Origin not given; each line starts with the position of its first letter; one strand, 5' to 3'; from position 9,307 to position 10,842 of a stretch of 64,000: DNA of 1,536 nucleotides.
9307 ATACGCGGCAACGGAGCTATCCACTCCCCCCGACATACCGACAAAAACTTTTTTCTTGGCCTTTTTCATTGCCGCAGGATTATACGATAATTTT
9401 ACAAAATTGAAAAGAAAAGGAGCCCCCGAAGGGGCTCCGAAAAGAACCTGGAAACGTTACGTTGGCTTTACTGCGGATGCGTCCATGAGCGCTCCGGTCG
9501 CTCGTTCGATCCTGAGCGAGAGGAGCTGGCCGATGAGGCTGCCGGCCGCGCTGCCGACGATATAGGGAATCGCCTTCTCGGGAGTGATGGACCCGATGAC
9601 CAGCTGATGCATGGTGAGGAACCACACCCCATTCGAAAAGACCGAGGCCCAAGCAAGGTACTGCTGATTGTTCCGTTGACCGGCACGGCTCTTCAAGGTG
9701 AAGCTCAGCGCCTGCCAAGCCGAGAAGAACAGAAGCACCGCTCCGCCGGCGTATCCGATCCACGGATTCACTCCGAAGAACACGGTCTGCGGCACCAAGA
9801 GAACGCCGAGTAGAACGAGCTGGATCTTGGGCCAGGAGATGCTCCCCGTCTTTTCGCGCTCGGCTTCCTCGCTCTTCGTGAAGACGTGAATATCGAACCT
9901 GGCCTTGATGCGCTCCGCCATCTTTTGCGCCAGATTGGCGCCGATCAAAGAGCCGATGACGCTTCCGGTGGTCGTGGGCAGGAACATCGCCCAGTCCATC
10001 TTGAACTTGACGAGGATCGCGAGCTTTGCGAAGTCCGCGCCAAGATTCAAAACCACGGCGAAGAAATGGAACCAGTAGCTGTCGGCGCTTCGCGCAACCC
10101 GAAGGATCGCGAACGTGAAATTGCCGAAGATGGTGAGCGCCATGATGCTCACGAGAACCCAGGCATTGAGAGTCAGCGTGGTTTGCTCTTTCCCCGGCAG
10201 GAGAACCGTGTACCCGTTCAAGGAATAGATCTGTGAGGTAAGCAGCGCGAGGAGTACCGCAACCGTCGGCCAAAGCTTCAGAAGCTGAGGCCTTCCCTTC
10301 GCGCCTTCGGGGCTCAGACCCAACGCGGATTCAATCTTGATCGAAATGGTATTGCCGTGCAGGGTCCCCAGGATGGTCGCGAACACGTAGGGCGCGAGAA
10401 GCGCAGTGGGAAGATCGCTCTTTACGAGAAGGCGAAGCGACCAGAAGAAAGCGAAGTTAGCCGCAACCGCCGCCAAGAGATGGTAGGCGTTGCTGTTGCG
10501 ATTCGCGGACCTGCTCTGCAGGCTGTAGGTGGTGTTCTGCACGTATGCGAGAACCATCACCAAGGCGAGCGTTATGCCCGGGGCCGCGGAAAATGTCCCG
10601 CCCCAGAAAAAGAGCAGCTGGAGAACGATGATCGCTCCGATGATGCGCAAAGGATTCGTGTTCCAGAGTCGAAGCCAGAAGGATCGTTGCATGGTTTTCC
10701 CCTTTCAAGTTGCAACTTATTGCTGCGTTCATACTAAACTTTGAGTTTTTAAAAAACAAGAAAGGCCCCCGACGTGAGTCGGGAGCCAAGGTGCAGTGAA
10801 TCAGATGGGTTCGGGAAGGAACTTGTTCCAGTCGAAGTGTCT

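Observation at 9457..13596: Two-gene high-GC operon: a 931-aa orphan protein followed by a 10-TM protein built from two duplicated halves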

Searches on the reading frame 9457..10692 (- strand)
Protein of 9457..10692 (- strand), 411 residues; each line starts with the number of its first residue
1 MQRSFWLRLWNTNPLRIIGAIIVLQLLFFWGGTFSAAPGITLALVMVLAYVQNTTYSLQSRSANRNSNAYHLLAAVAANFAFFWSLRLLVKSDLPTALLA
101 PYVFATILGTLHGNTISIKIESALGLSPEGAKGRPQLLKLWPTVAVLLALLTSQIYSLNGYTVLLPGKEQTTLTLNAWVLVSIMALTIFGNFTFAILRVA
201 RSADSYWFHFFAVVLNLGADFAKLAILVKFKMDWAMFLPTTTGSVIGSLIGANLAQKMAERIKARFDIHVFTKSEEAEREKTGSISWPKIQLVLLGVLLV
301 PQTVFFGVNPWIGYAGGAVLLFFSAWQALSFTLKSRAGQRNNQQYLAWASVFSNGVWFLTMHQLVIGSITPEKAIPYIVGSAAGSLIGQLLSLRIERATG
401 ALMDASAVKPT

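Call 3: search_protein_families(library=pfam, proteins=[window:9457-10692:-], max_evalue=1)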
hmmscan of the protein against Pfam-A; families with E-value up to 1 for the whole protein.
window:9457-10692:- (411 aa): 3 families
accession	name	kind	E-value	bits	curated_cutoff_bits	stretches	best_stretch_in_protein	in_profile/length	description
PF01925.25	TauE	-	1.1e-05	25.7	32.6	3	215-262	173-222/237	Sulfite exporter TauE/SafE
PF13488.11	Gly-zipper_Omp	-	0.066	13.6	25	0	379-402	5-25/46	Glycine zipper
PF11511.13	RhodobacterPufX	-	0.57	10.3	25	1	348-373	30-55/67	Intrinsic membrane protein PufX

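Call 4: search_protein_families(library=ncbifam, proteins=[window:9457-10692:-], max_evalue=1)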
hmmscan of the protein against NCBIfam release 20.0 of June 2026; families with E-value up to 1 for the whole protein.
window:9457-10692:- (411 aa): 1 family
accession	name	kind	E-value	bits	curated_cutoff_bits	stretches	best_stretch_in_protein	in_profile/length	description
NF053524.1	thylo_ssl2009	equivalog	0.003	18.2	58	1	240-264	15-39/90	ssl2009 family thylakoid membrane protein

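Call 5: search_protein_families(library=padloc, proteins=[window:9457-10692:-], max_evalue=1)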
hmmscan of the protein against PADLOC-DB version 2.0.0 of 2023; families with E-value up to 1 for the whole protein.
window:9457-10692:- (411 aa): 0 families

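Call 6: search_protein_families(library=phrogs, proteins=[window:9457-10692:-], max_evalue=1)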
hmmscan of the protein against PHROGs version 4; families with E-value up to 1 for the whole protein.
window:9457-10692:- (411 aa): 2 families
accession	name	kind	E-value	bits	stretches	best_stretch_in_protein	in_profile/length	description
phrog_33664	-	unknown function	6.1e-08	33.8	2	39-91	5-56/118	-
phrog_5364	-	unknown function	0.072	14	0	242-271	22-49/56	-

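Call 24: find_homologous_proteins(query=window:9457-10692:-)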
Query window:9457-10692:- (411 aa): 49 proteins with E <= 0.001 among 8000 candidates.
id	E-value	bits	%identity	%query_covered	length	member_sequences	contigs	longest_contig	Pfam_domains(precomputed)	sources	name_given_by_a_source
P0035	1.3e-262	889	100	100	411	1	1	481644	PF01925.26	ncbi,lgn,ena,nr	ncbi:MAG: hypothetical protein LiPW15_249 [Parcubacteria group bacterium LiPW_15]|nr:MAG: hypothetic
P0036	1.0e-197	675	77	98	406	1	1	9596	-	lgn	-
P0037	1.1e-196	672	76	99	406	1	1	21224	-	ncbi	-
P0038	7.5e-196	669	76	98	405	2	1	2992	-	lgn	-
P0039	4.9e-173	594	67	100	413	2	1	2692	-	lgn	-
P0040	4.0e-171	588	67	100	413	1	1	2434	-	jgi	-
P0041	1.5e-131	458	60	98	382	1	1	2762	-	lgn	-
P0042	4.1e-130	453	55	98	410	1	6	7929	-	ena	-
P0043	1.5e-129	451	54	98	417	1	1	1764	-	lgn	-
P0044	1.0e-128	448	54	99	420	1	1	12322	-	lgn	-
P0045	1.3e-128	448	57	100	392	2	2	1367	-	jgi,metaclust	metaclust:\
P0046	3.1e-128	447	58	96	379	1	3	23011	-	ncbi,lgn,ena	-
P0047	1.9e-127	444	57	100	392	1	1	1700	-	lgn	-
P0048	3.6e-127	443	57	97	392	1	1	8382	-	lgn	-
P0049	3.2e-126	440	54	100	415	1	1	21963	-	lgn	-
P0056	5.6e-121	423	54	97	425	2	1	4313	PF01925.26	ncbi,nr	ncbi:MAG TPA: hypothetical protein VMB46_01715 [Methanomassiliicoccales archaeon]|nr:hypothetical pr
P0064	1.3e-115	405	53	96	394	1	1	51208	-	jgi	jgi:hypothetical protein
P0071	7.9e-111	389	52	98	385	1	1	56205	-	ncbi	-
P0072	1.8e-110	388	49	99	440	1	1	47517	-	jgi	jgi:hypothetical protein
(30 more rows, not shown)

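Call 53: search_protein_families(library=pfam, alignment_id=A4, max_evalue=0.05)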
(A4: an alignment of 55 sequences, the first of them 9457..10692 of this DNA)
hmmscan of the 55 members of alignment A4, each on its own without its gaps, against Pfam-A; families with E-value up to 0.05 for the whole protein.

A. member 1, window:9457-10692:- (411 aa): 1 family
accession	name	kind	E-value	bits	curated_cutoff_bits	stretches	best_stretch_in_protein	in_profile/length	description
PF01925.25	TauE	-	1.1e-05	25.7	32.6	1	215-262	173-222/237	Sulfite exporter TauE/SafE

B. families by the number of members that match (of 55 scanned): 12 families
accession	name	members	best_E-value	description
PF10624.15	TraS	23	0.0011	Plasmid conjugative transfer entry exclusion protein TraS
PF13488.11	Gly-zipper_Omp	14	0.00014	Glycine zipper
PF01925.25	TauE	12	7.1e-07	Sulfite exporter TauE/SafE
PF05433.20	Rick_17kDa_Anti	4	0.001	Glycine zipper 2TM domain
PF13441.11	Gly-zipper_YMGG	3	0.0026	YMGG-like Gly-zipper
PF02427.23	PSI_PsaE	2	0.00066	Photosystem I reaction centre subunit IV / PsaE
PF07698.17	7TM-7TMR_HD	2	0.0028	7TM receptor with intracellular HD hydrolase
PF19391.4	DUF5966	2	0.015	Family of unknown function (DUF5966)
PF18800.6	Atthog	2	0.016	Attenuator of Hedgehog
PF18955.5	DUF5698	1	0.009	Domain of unknown function (DUF5698)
PF20315.3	DUF6611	1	0.011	Family of unknown function (DUF6611)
PF05478.16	Prominin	1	0.038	Prominin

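Call 63: predict_structure(alignment_id=A5)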
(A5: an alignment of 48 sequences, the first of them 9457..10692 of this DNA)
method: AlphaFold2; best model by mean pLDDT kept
length: 411 residues; sequences in the alignment: 48
mean_pLDDT: 88.1   pTM: 0.87
mean pLDDT of the five models: 88.1, 87.8, 86.8, 85.1, 84.3
residues with pLDDT >= 90: 261; 70-90: 107; 50-70: 39; < 50: 4
segments of 3 or more residues with pLDDT < 50: 268-270
pLDDT, mean of each block of 10 residues (from residue 1): 89 95 91 77 94 94 85 93 93 90 96 93 82 63 94 96 89 94 96 91 86 96 95 95 93 85 63 63 75 96 94 88 96 87 91 93 85 95 94 85 65 52
secondary structure, 60 per line:
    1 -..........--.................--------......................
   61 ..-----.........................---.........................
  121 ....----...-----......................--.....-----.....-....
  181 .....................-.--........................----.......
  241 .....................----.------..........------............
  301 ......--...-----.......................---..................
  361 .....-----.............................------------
elements in order: H2-11 H14-30 H39-62 H68-92 H96-124 H137-158 E161-165 E171-175 H177-201 H206-229 H234-261 H273-282 H289-306 H317-339 H343-365 H371-399

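Call 66: fold_search(model_id=the predicted structure, library=pdb)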
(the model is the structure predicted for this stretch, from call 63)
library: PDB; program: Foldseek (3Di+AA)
matches with E <= 10: 436; with E <= 0.001: 0
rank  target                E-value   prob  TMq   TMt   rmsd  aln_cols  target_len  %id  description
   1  8xsm                  1.1e-01  0.21  0.16  0.17  22.1       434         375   14  transporter (released 2025-01-15)
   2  6tha                  1.8e-01  0.11  0.12  0.11  23.0       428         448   10  Crystal structure of human sugar transporter GLUT1 (SLC2A1) in the inward conformation (released 2020-11-25)
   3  4atv_B                2.2e-01  0.15  0.15  0.16  21.6       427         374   14  STRUCTURE OF A TRIPLE MUTANT OF THE NHAA DIMER, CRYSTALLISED AT LOW PH (released 2013-07-10)
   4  8qcs                  2.3e-01  0.11  0.14  0.14  24.2       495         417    8  Cryo-EM structure of the inward-facing FLVCR1 (released 2024-04-17)
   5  4n6h                  2.5e-01  0.08  0.10  0.11  24.4       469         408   11  1.8 A Structure of the human delta opioid 7TM receptor (PSI Community Target) (released 2013-12-25)
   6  4au5_A                3.5e-01  0.12  0.14  0.15  22.3       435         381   14  Structure of the NhaA dimer, crystallised at low pH (released 2013-07-10)
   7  7s24                  3.7e-01  0.18  0.17  0.18  21.2       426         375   13  Crystal structure of the Na+/H+ antiporter NhaA at pH 6.5 (released 2022-08-10)
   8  7w7r_D                4.4e-01  0.30  0.16  0.26  18.2       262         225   11  High resolution structure of a fish aquaporin reveals a novel extracellular fold. (released 2022-10-12)
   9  6afv_A                4.8e-01  0.35  0.29  0.18  20.7       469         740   12  Proton pyrophosphatase-L555K mutant (released 2019-04-10)
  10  6kkk_A                4.8e-01  0.13  0.17  0.17  17.1       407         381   15  Crystal structure of Drug:Proton Antiporter-1 (DHA1) Family SotB, in the inward open conformation (H115A mutant) (released 2020-07-29)
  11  2b5f_B                5.2e-01  0.18  0.14  0.22  20.1       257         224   13  Crystal structure of the spinach aquaporin SoPIP2;1 in an open conformation to 3.9 resolution (released 2005-12-20)
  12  4zwb_A                5.2e-01  0.15  0.20  0.18  17.7       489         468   11  Crystal structure of maltose-bound human GLUT3 in the outward-occluded conformation at 2.4 angstrom (released 2015-07-22)
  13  7a0y_B                5.2e-01  0.11  0.18  0.18  19.8       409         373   15  Structure of dimeric sodium proton antiporter NhaA K300R variant, at pH 8.2, crystallized with chimeric Fab antibodies (released 2022-02-23)
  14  8s5w_A                5.4e-01  0.13  0.16  0.17  17.8       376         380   11  Cryo-EM structure of fedratinib-bound human SLC19A3 in inward-open state (released 2024-10-02)
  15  3cn5                  5.7e-01  0.20  0.15  0.23  20.7       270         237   13  Crystal structure of the Spinach Aquaporin SoPIP2;1 S115E, S274E mutant (released 2009-02-24)
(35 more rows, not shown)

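Call 71: find_related_loci(query=A5, collection=viral_contigs, flank=8000)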
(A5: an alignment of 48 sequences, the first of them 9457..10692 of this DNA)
Query A5 (411 aa) in viral_contigs; peptide patterns used: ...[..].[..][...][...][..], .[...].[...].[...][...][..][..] (x = any residue, [..] = any of these).
36 stretches matched a pattern; 10 encode a relative of the query (tblastn E <= 1e-3); 10 distinct loci.
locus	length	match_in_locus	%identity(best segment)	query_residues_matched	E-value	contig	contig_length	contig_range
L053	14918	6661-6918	49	45-405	3e-19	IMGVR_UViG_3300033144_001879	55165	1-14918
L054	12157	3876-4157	50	34-402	3e-19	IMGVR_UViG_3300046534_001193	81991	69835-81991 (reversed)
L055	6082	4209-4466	49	45-405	2e-19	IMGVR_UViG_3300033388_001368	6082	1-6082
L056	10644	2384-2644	47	41-401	8e-19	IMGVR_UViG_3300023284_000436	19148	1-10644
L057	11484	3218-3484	44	44-400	2e-18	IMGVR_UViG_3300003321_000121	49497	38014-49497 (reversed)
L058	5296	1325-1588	45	44-400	2e-18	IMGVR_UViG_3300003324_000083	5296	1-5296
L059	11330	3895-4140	44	45-401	3e-17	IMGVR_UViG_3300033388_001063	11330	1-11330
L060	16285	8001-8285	44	32-401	4e-17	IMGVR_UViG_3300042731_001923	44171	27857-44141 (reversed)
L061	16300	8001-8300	41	45-409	6e-17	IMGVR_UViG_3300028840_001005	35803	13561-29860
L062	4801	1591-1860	38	44-397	6e-14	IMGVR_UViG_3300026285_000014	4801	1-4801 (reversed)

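Call 73: search_protein_families(library=pfam, proteins=[L053:6643-6945:+, L054:3894-4163:+, L056:2372-2653:+, L057:3212-3493:+, L059:3877-4149:+, L060:8025-8294:+, L061:7989-8399:+, L062:1597-1869:+], max_evalue=1)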
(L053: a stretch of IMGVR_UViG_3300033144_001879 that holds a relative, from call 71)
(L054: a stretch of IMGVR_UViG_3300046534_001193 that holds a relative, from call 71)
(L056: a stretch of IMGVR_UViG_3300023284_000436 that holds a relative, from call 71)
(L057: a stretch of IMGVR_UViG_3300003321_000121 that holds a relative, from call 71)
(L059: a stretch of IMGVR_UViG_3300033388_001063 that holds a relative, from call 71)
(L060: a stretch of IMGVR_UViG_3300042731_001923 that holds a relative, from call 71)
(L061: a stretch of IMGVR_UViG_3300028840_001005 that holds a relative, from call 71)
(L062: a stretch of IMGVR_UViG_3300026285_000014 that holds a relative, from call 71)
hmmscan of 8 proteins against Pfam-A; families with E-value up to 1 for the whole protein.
L053:6643-6945:+ (100 aa): 1 family
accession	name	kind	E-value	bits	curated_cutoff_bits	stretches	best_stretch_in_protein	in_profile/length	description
PF01925.25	TauE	-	0.0026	17.9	32.6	1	30-84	167-219/237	Sulfite exporter TauE/SafE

L054:3894-4163:+ (89 aa): 1 family
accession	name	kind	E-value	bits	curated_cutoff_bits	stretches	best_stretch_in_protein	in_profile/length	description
PF09815.14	XK-related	-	0.065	12.6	24.8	1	2-73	253-327/337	XK-related protein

L056:2372-2653:+ (93 aa): 2 families
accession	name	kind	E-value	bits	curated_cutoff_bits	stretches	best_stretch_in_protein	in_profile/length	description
PF09815.14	XK-related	-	0.024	14.1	24.8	1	4-77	251-327/337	XK-related protein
PF10624.15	TraS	-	0.087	12.9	27.4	1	8-72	30-90/157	Plasmid conjugative transfer entry exclusion protein TraS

L057:3212-3493:+ (93 aa): 2 families
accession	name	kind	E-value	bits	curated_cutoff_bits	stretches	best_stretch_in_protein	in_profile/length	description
PF01925.25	TauE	-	0.0065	16.6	32.6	1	4-88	147-220/237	Sulfite exporter TauE/SafE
PF15192.11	TMEM213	-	0.12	13.1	27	1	32-60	40-68/79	TMEM213 family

L059:3877-4149:+ (90 aa): 2 families
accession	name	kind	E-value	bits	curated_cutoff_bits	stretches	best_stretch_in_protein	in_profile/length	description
PF19832.4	DUF6313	-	0.055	13.7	25.8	1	51-77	43-69/182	Family of unknown function (DUF6313)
PF10624.15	TraS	-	0.13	12.4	27.4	1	6-69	28-90/157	Plasmid conjugative transfer entry exclusion protein TraS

L060:8025-8294:+ (89 aa): 0 families

L061:7989-8399:+ (136 aa): 2 families
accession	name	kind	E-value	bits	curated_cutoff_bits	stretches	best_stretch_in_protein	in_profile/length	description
PF20139.4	DUF6529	-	0.068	13.3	23.3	1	29-80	107-157/171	Family of unknown function (DUF6529)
PF09815.14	XK-related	-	0.13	11.7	24.8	1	7-78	255-325/337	XK-related protein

L062:1597-1869:+ (90 aa): 2 families
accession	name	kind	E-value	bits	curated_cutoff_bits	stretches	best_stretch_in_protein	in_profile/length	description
PF16212.11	PhoLip_ATPase_C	-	0.0092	16.2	28.3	1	11-69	131-189/251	Phospholipid-translocating P-type ATPase C-terminal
PF15192.11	TMEM213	-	0.18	12.5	27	1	27-57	38-68/79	TMEM213 family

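Call 75: search_protein_families(library=phrogs, proteins=[L053:6239-6646:+, L053:7003-7689:+, L053:7692-9173:+, L057:2418-3209:+, L057:3490-4032:+, L057:5190-6617:+, L059:2385-3701:+, L059:4220-5323:+, L061:7574-7981:+, L061:8396-8902:+], max_evalue=0.00001)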
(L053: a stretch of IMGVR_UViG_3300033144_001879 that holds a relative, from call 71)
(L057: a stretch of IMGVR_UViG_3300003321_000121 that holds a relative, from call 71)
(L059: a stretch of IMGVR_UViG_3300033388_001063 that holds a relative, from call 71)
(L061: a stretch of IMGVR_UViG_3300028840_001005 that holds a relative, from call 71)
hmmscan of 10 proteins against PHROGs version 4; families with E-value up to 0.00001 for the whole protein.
L053:6239-6646:+ (135 aa): 0 families

L053:7003-7689:+ (228 aa): 3 families
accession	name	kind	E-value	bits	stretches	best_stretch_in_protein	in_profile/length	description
phrog_309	-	head and packaging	2.7e-54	186.3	1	6-197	72-265/319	terminase small subunit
phrog_23444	-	head and packaging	4.4e-10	40.7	1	91-200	2-113/126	terminase small subunit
phrog_4102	-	head and packaging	4.5e-06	27.9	0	59-127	3-82/166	terminase small subunit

L053:7692-9173:+ (493 aa): 2 families
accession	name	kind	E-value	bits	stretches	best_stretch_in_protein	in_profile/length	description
phrog_2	-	head and packaging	1.3e-34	121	1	28-479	267-592/807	terminase large subunit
phrog_979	-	head and packaging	1.2e-19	71.5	1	27-182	154-304/642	terminase large subunit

L057:2418-3209:+ (263 aa): 1 family
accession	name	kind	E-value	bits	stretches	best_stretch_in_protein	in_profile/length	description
phrog_7339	-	DNA, RNA and nucleotide metabolism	1.9e-29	103.8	1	7-234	24-245/263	DNA repair exonuclease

L057:3490-4032:+ (180 aa): 1 family
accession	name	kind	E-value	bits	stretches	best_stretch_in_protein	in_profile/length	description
phrog_420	-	unknown function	2.3e-21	77.5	1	1-155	14-181/267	unknown function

L057:5190-6617:+ (475 aa): 3 families
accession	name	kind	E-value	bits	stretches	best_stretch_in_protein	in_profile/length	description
phrog_979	-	head and packaging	3.3e-44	152.6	1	9-265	153-441/642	terminase large subunit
phrog_2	-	head and packaging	1.5e-24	87.8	1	12-438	268-604/807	terminase large subunit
phrog_9526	-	head and packaging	1.5e-12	48.5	1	6-173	7-181/280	terminase large subunit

L059:2385-3701:+ (438 aa): 3 families
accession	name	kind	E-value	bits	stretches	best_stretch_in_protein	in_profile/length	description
phrog_19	-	DNA, RNA and nucleotide metabolism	7.3e-77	260.6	1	3-430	154-578/621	DnaB-like replicative helicase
phrog_239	-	DNA, RNA and nucleotide metabolism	3.4e-12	47.1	1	154-415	320-579/801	DNA primase/helicase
phrog_243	-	DNA, RNA and nucleotide metabolism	9e-06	25.8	0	199-367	31-198/273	DnaB-like replicative helicase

L059:4220-5323:+ (367 aa): 3 families
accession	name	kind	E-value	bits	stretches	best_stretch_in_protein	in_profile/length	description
phrog_47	-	DNA, RNA and nucleotide metabolism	3.3e-55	189.1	1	8-354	25-337/947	DNA primase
phrog_6444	-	DNA, RNA and nucleotide metabolism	1.2e-13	51.8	1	137-338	139-350/577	DNA primase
phrog_239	-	DNA, RNA and nucleotide metabolism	5.3e-10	39.9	1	39-346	43-307/801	DNA primase/helicase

L061:7574-7981:+ (135 aa): 0 families

L061:8396-8902:+ (168 aa): 0 families

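Call 78: search_protein_families(library=pfam, proteins=[L057:2418-3209:+, L057:3490-4032:+, L057:1273-2022:+, L057:1991-2437:+], max_evalue=0.001)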
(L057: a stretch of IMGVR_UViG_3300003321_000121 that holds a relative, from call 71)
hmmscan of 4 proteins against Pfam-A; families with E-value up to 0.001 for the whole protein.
L057:2418-3209:+ (263 aa): 0 families

L057:3490-4032:+ (180 aa): 1 family
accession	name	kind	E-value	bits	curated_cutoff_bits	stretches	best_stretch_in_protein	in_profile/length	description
PF06941.18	NT5C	-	1.6e-23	83.9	24.8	1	1-155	2-156/180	5' nucleotidase, deoxy (Pyrimidine), cytosolic type C protein (NT5C)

L057:1273-2022:+ (249 aa): 1 family
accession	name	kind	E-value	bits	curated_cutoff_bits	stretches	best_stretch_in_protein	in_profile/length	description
PF13481.12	AAA_25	-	1.5e-21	77.3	27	1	17-179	16-194/195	AAA domain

L057:1991-2437:+ (148 aa): 1 family
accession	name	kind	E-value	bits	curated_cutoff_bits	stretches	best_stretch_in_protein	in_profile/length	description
PF02945.21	Endonuclease_7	-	3.6e-17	62.5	23.6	1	69-141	11-82/82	Recombination endonuclease VII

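Call 82: find_homologous_proteins(query=A6, max_evalue=0.001)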
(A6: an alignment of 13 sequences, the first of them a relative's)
Query A6 (13 sequences) (89 aa, profile of the alignment): 600 proteins with E <= 0.001 among 5245 candidates; the best 120 are listed.
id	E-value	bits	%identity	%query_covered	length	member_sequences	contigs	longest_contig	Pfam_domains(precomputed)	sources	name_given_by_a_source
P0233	8.6e-47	175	40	93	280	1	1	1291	-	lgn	-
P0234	3.8e-43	163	37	94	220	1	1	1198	-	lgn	-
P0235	2.1e-40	154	69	100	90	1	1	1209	-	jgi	-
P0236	2.2e-40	154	67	100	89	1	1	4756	-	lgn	-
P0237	2.4e-40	154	69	97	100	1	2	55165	-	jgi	-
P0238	6.5e-40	153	67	100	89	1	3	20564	-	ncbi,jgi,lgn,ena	-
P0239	8.3e-40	152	72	99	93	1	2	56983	-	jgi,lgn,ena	-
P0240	8.4e-40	152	70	98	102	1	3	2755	-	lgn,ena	-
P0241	8.6e-40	152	65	99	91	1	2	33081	-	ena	-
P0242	1.4e-39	152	64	99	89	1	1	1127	-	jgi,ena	-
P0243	1.5e-39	152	75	100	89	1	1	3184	-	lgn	-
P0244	1.5e-39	152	69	98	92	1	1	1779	-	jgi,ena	-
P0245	1.6e-39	152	67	100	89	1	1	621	-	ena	-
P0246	1.7e-39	151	70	99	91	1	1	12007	-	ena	-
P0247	2.1e-39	151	66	98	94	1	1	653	-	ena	-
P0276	2.3e-38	148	63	99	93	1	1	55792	-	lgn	-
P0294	4.5e-38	147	65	99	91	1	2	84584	-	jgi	jgi:uncharacterized membrane protein YfcA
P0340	1.9e-37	145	64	100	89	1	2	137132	-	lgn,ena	-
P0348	2.8e-37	144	64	99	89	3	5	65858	-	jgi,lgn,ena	-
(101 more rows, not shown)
